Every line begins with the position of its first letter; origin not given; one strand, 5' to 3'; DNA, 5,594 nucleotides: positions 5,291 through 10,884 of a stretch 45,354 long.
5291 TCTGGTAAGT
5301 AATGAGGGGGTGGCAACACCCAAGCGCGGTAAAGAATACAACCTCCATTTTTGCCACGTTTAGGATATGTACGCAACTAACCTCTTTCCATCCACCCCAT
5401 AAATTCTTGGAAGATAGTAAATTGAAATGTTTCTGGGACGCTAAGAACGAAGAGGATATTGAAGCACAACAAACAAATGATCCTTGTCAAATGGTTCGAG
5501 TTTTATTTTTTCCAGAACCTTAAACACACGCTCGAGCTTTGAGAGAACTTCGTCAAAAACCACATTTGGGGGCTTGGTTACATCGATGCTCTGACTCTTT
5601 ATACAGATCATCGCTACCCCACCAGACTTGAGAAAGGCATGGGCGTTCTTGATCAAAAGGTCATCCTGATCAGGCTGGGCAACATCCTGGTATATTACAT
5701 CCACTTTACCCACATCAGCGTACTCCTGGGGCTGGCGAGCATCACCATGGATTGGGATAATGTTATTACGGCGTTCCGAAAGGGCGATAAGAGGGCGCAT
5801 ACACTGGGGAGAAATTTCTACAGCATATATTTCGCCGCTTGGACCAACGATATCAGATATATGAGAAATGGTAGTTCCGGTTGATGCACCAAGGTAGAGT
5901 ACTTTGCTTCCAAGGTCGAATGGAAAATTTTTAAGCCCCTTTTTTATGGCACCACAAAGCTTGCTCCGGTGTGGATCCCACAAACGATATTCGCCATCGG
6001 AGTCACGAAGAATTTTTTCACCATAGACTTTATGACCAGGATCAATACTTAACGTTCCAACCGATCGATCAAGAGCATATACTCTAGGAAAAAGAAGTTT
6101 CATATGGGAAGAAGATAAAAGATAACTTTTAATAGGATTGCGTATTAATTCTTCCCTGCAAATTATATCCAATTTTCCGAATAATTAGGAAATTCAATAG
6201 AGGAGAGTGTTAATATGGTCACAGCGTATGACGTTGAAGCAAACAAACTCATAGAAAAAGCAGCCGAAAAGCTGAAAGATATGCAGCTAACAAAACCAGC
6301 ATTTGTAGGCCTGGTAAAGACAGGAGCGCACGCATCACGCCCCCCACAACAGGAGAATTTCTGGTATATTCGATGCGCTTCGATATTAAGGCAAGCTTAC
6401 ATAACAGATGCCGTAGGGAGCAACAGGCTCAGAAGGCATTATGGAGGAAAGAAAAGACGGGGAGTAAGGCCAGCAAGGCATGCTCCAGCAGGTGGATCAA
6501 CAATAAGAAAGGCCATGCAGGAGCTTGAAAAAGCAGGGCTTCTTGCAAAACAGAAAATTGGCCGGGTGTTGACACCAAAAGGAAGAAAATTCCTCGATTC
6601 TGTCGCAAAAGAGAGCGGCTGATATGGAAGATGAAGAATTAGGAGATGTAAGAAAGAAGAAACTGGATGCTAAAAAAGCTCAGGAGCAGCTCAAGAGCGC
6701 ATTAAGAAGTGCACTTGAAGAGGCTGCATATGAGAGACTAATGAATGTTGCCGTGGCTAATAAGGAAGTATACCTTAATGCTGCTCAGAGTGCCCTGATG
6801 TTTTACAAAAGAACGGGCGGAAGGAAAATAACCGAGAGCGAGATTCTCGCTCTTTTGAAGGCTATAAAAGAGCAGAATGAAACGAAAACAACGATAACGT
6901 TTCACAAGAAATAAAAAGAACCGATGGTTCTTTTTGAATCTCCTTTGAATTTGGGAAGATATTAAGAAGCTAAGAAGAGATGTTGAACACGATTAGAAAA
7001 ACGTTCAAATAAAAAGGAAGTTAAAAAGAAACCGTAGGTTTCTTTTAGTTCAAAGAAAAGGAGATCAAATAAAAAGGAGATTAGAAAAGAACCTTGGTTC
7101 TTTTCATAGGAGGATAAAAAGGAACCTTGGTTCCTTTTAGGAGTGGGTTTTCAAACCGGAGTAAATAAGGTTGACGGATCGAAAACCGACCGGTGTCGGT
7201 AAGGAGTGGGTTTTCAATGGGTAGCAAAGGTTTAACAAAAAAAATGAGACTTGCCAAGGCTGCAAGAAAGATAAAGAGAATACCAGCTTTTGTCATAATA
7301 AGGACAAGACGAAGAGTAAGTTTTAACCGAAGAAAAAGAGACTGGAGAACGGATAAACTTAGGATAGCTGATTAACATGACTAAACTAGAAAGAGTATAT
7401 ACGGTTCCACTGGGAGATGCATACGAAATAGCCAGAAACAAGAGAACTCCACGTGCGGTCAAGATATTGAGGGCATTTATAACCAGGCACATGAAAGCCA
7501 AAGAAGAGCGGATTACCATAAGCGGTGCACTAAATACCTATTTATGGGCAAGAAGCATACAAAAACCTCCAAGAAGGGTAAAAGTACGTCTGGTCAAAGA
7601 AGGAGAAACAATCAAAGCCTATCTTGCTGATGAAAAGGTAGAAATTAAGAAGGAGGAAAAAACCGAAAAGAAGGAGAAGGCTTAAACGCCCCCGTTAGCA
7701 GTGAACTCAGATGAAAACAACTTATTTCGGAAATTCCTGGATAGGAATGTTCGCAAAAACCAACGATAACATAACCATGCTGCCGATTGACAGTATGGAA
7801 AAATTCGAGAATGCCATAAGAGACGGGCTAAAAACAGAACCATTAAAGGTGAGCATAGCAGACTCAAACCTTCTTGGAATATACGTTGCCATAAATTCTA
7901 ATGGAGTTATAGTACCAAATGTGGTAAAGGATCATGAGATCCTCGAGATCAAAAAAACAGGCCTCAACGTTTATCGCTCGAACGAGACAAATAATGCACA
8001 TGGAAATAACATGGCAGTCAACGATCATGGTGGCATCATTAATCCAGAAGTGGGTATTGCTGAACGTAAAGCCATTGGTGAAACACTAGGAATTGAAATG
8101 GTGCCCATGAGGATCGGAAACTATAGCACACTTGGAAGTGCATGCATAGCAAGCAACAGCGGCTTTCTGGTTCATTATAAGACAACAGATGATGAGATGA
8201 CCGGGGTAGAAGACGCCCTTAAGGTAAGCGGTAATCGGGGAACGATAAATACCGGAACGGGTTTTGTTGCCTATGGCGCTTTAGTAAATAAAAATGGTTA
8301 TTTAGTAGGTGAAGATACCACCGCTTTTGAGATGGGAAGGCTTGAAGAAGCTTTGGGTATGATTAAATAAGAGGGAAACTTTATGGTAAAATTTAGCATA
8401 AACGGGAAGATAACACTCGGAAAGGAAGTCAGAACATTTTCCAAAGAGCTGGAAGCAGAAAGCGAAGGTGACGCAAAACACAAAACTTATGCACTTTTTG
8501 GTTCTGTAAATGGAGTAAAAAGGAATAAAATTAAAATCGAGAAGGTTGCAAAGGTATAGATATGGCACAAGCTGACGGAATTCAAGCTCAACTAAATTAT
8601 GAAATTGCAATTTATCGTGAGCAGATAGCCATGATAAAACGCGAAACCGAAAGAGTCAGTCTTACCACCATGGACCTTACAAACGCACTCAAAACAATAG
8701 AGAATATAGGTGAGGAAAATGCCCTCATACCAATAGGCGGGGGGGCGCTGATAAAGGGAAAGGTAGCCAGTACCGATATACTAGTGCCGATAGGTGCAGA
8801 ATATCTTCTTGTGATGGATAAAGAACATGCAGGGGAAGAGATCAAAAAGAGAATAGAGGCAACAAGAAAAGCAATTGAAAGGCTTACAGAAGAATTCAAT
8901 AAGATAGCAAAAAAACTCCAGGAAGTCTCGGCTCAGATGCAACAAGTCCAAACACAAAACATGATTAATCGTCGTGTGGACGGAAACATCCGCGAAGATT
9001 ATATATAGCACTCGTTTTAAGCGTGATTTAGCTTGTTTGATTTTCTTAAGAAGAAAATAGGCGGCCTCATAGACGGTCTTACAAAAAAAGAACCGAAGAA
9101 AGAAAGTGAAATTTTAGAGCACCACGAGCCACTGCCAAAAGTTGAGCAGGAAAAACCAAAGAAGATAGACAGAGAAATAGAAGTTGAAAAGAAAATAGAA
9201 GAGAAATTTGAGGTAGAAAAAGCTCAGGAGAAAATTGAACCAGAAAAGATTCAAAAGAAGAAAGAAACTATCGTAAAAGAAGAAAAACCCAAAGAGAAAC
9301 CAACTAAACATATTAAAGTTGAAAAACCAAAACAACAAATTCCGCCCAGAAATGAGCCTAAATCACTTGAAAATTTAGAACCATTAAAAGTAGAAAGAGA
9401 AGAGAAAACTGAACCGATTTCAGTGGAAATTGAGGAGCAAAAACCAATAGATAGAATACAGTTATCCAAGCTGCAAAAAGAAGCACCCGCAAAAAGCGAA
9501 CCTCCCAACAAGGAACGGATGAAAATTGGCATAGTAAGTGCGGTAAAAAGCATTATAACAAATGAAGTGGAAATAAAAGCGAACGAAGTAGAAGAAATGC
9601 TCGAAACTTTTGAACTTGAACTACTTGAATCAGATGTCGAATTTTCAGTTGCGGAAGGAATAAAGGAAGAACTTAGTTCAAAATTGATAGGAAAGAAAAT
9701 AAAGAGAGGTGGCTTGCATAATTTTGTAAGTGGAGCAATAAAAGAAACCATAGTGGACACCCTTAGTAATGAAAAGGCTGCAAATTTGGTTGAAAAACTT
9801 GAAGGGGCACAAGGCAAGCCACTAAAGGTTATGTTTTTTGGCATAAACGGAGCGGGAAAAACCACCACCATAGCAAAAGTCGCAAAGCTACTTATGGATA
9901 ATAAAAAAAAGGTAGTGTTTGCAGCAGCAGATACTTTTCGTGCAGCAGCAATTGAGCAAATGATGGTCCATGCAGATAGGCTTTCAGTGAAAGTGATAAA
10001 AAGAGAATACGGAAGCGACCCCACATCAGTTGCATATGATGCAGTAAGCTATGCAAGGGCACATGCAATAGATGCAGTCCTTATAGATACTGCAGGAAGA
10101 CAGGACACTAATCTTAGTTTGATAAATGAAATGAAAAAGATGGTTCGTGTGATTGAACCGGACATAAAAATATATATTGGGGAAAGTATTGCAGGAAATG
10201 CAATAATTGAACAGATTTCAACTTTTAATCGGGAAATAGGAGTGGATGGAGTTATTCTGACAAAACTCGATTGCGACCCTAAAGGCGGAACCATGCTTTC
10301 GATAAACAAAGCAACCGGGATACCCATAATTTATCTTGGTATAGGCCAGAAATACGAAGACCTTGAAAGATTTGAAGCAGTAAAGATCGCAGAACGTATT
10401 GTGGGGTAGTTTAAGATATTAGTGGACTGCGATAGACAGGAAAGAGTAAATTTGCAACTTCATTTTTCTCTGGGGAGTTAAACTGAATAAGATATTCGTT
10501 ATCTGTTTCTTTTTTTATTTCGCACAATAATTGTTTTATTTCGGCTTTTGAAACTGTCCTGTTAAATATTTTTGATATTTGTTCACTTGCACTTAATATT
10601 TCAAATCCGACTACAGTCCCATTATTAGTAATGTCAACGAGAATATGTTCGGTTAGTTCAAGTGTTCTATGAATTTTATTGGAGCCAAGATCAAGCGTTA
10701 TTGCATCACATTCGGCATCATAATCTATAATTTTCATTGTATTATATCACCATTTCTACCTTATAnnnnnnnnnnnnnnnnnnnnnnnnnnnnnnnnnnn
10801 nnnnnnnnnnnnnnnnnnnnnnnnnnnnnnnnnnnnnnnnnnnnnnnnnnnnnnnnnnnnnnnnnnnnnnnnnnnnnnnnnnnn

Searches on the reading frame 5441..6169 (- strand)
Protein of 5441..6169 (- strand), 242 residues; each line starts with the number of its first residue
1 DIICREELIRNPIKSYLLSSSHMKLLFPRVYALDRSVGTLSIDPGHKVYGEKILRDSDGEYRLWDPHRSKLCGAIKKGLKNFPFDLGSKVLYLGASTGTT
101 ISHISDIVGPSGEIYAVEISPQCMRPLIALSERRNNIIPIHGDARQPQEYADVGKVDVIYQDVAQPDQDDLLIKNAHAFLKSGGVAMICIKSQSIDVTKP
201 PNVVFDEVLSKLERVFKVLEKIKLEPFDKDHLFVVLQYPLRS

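Call 62: search_protein_families(library=pfam, proteins=[window:5441-6169:-], max_evalue=0.001)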
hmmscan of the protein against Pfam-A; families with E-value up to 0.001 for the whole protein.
window:5441-6169:- (242 aa): 3 families
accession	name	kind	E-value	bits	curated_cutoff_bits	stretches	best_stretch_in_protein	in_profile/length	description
PF01269.23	Fibrillarin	-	2.3e-81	272.7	27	1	35-238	20-225/227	Fibrillarin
PF13649.12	Methyltransf_25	-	7.8e-05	23.7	27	1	90-184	1-97/97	Methyltransferase domain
PF01728.25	FtsJ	-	9.6e-05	22.8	24.1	1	77-165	11-101/181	FtsJ-like methyltransferase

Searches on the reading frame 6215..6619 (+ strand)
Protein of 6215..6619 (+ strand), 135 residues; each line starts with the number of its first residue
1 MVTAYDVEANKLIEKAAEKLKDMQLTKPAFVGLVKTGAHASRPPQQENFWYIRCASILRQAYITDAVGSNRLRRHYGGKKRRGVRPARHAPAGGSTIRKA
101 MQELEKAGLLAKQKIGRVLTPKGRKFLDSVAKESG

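Call 62: search_protein_families(library=pfam, proteins=[window:6215-6619:+], max_evalue=0.001)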
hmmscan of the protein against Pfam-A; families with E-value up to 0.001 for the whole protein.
window:6215-6619:+ (135 aa): 1 family
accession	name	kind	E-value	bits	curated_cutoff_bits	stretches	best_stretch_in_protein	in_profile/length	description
PF01090.25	Ribosomal_S19e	-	2e-46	157.6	29.4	1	3-133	1-133/137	Ribosomal protein S19e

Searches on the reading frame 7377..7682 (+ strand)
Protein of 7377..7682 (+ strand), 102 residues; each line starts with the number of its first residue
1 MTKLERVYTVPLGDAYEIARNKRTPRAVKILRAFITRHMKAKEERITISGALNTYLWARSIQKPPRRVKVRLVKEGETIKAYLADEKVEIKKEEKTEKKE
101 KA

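Call 62: search_protein_families(library=pfam, proteins=[window:7377-7682:+], max_evalue=0.001)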
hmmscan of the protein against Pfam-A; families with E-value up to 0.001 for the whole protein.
window:7377-7682:+ (102 aa): 1 family
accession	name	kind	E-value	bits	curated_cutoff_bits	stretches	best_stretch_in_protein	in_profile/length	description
PF01198.24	Ribosomal_L31e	-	4e-14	53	25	1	6-74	5-72/82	Ribosomal protein L31e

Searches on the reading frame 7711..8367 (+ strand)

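Call 15: search_protein_families(library=pfam, proteins=[window:7711-8367:+], max_evalue=0.01)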
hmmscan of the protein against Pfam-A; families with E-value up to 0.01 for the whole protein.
window:7711-8367:+ (219 aa): 1 family
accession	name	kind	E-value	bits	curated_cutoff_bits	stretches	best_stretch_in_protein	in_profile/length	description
PF01912.23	eIF-6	-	2.3e-52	177.7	25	1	2-197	1-197/197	eIF-6 family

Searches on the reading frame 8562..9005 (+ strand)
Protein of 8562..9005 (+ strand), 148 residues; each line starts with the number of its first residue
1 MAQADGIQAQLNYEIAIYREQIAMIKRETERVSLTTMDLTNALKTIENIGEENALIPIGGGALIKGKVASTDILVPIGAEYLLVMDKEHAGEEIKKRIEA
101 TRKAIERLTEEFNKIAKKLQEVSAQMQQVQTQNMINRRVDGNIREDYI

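Call 62: search_protein_families(library=pfam, proteins=[window:8562-9005:+], max_evalue=0.001)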
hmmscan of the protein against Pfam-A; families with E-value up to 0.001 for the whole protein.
window:8562-9005:+ (148 aa): 2 families
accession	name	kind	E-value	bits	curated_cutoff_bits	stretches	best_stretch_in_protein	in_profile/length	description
PF02996.22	Prefoldin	-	2.8e-20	72.9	23.2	1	18-131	1-119/120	Prefoldin subunit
PF01920.25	Prefoldin_2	-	3.2e-06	27.5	27.6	1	82-132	55-105/106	Prefoldin subunit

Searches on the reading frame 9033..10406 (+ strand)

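Call 15: search_protein_families(library=pfam, proteins=[window:9033-10406:+], max_evalue=0.01)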
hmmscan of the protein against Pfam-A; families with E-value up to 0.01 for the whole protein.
window:9033-10406:+ (458 aa): 8 families
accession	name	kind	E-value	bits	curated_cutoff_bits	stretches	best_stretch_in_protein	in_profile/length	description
PF00448.28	SRP54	-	3.8e-68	229.4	22.7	1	265-457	3-195/196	SRP54-type protein, GTPase domain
PF02881.24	SRP54_N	-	2.2e-06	28.2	22.4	1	171-226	5-64/75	SRP54-type protein, helical bundle domain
PF03308.22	MeaB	-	9.5e-05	22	23.1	1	246-300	16-70/273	Methylmalonyl Co-A mutase-associated GTPase MeaB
PF13207.12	AAA_17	-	0.00011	22.9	27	1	269-382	1-108/136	AAA domain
PF13604.12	AAA_30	-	0.00021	21.5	27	1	269-360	24-103/191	AAA domain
PF06414.18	Zeta_toxin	-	0.0017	18.3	22.3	1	259-324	12-78/199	Zeta toxin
PF13245.12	AAA_19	-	0.0021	18.7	25.1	1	269-366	17-113/134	AAA domain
PF00005.33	ABC_tran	-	0.0098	16.9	25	0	266-341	14-80/137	ABC transporter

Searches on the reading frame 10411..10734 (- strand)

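Call 63: search_protein_families(library=pfam, proteins=[window:10411-10734:-], max_evalue=0.001)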
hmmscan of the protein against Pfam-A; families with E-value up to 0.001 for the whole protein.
window:10411-10734:- (107 aa): 1 family
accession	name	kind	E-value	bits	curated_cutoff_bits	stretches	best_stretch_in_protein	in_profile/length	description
PF10049.14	DUF2283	-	1e-10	42.1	23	1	3-50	2-49/49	Protein of unknown function (DUF2283)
